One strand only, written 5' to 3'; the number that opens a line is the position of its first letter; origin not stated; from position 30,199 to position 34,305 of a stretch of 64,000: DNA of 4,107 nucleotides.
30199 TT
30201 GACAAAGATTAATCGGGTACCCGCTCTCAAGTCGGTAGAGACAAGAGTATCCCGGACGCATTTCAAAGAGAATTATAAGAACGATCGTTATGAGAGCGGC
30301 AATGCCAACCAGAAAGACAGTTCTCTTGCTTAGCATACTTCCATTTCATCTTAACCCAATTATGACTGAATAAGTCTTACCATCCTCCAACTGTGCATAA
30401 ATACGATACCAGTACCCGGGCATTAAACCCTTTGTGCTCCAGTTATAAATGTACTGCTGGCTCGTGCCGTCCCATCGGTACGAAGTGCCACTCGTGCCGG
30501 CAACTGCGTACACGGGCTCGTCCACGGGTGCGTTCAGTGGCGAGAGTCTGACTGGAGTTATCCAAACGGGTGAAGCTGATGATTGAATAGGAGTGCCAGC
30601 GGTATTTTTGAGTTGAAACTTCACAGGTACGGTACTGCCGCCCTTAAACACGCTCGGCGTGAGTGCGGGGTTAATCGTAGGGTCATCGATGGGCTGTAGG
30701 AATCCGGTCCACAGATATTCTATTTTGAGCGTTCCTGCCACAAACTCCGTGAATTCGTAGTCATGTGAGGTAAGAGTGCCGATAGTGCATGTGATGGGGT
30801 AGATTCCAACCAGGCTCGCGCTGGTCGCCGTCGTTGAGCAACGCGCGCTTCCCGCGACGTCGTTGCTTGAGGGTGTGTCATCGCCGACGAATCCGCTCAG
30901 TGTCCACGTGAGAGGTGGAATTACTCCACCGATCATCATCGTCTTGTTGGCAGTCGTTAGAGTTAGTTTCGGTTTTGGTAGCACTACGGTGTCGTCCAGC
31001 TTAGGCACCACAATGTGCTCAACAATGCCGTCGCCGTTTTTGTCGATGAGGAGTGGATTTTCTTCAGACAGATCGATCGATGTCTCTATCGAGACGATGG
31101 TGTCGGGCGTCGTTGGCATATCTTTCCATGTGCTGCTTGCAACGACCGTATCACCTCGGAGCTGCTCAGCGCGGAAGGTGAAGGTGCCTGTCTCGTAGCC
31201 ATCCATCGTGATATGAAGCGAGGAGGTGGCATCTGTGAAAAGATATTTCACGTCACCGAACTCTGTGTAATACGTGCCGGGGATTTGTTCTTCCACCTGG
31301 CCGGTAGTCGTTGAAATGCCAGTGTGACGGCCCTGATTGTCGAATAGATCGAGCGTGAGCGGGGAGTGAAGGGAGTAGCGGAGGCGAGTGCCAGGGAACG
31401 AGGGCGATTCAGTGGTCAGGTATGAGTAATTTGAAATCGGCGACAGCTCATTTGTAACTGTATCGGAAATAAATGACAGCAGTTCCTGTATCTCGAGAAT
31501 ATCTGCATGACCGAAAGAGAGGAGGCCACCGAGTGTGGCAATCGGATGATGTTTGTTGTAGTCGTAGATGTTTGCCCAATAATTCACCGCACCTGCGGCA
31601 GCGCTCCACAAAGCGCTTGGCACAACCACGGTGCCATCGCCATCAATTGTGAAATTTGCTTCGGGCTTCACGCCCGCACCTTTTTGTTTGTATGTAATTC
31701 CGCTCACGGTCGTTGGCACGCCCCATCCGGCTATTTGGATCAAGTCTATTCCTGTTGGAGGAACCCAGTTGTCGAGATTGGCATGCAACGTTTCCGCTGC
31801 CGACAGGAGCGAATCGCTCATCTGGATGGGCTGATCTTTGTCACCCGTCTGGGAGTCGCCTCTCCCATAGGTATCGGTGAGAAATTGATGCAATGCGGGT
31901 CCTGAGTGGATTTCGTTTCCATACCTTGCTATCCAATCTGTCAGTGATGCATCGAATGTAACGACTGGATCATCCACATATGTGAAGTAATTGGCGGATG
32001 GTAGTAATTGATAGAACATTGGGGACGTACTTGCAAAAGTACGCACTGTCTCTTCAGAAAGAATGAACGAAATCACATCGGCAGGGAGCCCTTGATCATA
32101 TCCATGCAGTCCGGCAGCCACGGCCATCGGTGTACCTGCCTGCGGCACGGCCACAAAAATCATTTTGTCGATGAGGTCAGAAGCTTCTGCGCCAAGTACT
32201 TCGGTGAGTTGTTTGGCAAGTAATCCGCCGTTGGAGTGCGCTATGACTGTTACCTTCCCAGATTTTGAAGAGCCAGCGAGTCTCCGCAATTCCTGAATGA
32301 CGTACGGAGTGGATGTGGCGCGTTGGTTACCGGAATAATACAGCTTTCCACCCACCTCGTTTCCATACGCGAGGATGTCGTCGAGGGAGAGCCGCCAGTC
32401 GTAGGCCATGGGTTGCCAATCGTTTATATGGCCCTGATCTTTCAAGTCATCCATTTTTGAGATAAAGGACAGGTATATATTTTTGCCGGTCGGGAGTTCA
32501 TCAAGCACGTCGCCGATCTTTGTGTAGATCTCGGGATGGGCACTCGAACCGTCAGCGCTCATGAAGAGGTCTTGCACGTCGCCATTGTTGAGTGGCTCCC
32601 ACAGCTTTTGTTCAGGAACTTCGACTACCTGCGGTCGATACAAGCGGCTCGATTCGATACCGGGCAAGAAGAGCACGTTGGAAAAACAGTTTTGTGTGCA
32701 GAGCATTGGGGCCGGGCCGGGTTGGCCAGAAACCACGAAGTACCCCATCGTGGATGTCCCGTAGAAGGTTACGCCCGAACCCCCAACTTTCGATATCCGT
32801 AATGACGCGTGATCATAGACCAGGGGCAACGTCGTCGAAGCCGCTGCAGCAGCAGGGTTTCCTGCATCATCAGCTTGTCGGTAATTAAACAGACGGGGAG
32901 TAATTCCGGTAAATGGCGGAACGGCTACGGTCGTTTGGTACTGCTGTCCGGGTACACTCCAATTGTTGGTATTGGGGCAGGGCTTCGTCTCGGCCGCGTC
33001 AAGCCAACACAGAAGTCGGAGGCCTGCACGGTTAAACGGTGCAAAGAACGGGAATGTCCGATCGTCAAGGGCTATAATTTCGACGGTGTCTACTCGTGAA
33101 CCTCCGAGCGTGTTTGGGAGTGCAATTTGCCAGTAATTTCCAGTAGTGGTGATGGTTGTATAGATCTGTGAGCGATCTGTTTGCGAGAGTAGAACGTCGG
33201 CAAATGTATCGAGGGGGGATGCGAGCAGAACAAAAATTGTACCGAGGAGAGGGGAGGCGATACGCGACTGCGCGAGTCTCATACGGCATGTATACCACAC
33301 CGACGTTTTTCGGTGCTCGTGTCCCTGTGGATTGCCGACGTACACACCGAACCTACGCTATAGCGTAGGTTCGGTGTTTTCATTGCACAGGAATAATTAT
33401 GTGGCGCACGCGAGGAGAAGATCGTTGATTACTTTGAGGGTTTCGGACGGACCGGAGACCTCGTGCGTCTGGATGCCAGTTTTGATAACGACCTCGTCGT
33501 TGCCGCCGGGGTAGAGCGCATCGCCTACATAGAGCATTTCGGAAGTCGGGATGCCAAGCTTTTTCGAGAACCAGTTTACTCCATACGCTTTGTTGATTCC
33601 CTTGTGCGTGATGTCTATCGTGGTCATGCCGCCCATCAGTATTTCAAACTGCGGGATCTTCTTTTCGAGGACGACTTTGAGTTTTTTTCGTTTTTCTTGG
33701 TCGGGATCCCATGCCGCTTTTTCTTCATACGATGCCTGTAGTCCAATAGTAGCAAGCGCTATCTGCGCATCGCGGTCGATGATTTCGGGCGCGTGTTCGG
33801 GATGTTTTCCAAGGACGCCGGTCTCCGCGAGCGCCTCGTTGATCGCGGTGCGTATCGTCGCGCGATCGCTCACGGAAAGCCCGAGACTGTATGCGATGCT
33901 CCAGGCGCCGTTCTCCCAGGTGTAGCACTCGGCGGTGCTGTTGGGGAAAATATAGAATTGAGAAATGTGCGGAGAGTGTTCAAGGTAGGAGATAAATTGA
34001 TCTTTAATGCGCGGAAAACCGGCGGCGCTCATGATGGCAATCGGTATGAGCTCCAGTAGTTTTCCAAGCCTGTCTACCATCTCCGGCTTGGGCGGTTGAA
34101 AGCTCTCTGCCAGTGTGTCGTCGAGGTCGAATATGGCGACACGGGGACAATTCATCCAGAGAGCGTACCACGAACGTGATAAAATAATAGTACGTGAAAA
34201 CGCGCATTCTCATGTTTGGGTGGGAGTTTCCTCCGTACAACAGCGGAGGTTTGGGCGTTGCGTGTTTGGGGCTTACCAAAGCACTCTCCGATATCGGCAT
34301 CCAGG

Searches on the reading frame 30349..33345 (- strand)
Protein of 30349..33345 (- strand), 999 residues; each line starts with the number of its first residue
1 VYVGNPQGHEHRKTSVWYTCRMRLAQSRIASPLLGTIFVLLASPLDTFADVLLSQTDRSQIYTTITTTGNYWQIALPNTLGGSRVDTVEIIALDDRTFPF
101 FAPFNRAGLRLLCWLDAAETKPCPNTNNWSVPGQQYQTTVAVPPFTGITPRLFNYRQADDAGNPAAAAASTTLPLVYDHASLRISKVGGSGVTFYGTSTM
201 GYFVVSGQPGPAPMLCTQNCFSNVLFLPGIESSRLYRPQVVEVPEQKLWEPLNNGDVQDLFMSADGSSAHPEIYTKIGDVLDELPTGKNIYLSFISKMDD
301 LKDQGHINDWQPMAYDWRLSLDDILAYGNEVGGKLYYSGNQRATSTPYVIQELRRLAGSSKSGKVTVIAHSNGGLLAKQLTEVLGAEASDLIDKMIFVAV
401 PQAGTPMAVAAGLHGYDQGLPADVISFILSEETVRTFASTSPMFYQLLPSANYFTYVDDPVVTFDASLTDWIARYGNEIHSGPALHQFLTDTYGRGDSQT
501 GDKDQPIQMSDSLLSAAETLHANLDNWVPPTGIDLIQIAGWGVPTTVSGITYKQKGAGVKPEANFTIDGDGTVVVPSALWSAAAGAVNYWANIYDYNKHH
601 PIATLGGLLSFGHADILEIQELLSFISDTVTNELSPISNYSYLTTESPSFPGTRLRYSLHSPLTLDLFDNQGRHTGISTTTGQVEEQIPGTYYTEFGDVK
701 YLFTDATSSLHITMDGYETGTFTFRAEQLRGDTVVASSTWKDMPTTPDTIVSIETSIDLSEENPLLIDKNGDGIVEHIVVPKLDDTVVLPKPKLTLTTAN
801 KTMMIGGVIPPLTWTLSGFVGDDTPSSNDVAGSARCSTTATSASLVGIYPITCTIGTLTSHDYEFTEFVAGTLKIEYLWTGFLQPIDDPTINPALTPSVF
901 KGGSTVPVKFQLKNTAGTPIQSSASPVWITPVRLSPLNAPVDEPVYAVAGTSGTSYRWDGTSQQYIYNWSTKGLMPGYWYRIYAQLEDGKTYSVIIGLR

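Call 4: search_protein_families(library=pfam, proteins=[window:30349-33345:-], max_evalue=1)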
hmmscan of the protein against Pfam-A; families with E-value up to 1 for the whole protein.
window:30349-33345:- (999 aa): 6 families
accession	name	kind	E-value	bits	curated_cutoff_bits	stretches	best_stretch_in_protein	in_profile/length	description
PF18676.6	MBG_2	-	1.6e-13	51.4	25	1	794-873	1-71/72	MBG domain (YGX type)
PF02450.21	LCAT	-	2.5e-08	34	21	1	291-452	66-206/392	Lecithin:cholesterol acyltransferase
PF24096.1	DUF7379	-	2.5e-06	28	33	1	359-410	66-120/191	Domain of unknown function (DUF7379)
PF07819.20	PGAP1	-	0.006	16.8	24.3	1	351-409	77-136/233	PGAP1-like alpha/beta domain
PF05990.18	DUF900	-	0.074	12.9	20.5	1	344-398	75-133/232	Alpha/beta hydrolase of unknown function (DUF900)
PF02089.21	Palm_thioest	-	0.28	11.3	26.8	1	360-421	70-120/254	Palmitoyl protein thioesterase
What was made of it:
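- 31990..32475 (-): LCAT-type alpha/beta-hydrolase core of B (aa 291-452 in 999-aa numbering; AHSNGG nucleophile elbow). Pfam PF02450 at 34 bits, above the cutoff of 21 (call 4).
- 30727..30966 (-): MBG_2 (YGX-type) domain immediately preceding the PxKF domain in B. Pfam PF18676 at 51.4 bits, E 1.6e-13 (call 4).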

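Call 5: search_protein_families(library=ncbifam, proteins=[window:30349-33345:-], max_evalue=1)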
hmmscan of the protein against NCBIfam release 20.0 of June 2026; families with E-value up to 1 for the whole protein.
window:30349-33345:- (999 aa): 1 family
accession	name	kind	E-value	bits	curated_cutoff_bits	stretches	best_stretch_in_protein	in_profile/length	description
NF038114.1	rightmost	domain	1.6e-30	105.8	35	1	880-999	1-113/113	PxKF domain-containing protein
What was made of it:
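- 30349..30717 (-): Canonical PxKF domain of B (aa 877-999 in 999-aa numbering), ending ...IGLR-stop. NF038114 over 1-113/113 at 105.8 bits (call 5).
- On NCBIfam NF038114 PxKF domain ('rightmost'): B scores 105.8 bits over 1-113/113 (call 5).
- Closest known: NCBIfam NF038114 'rightmost' - PxKF domain-containing protein. Same: B matches the whole model (1-113/113) at 105.8 bits, has the PVKF motif and is C-terminal (call 5).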

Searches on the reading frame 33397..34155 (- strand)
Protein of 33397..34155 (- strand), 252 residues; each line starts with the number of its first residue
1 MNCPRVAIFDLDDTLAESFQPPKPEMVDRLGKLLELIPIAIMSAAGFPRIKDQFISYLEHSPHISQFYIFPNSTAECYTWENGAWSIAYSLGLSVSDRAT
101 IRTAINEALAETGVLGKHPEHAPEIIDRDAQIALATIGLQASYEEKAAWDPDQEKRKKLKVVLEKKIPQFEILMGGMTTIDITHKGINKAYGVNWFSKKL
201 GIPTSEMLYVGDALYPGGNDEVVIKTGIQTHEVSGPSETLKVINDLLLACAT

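Call 14: search_protein_families(library=pfam, proteins=[window:33397-34155:-], max_evalue=0.01)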
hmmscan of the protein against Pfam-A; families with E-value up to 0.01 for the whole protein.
window:33397-34155:- (252 aa): 3 families
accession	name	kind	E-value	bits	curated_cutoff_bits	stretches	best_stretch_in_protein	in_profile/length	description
PF03332.19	PMM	-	2.4e-09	37.8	22.4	1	82-247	52-219/221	Eukaryotic phosphomannomutase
PF08282.18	Hydrolase_3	-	1.1e-06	29.1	20.9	1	150-213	148-212/255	haloacid dehalogenase-like hydrolase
PF05116.19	S6PP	-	0.00036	20.7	20.3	1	150-228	125-201/247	Sucrose-6F-phosphate phosphohydrolase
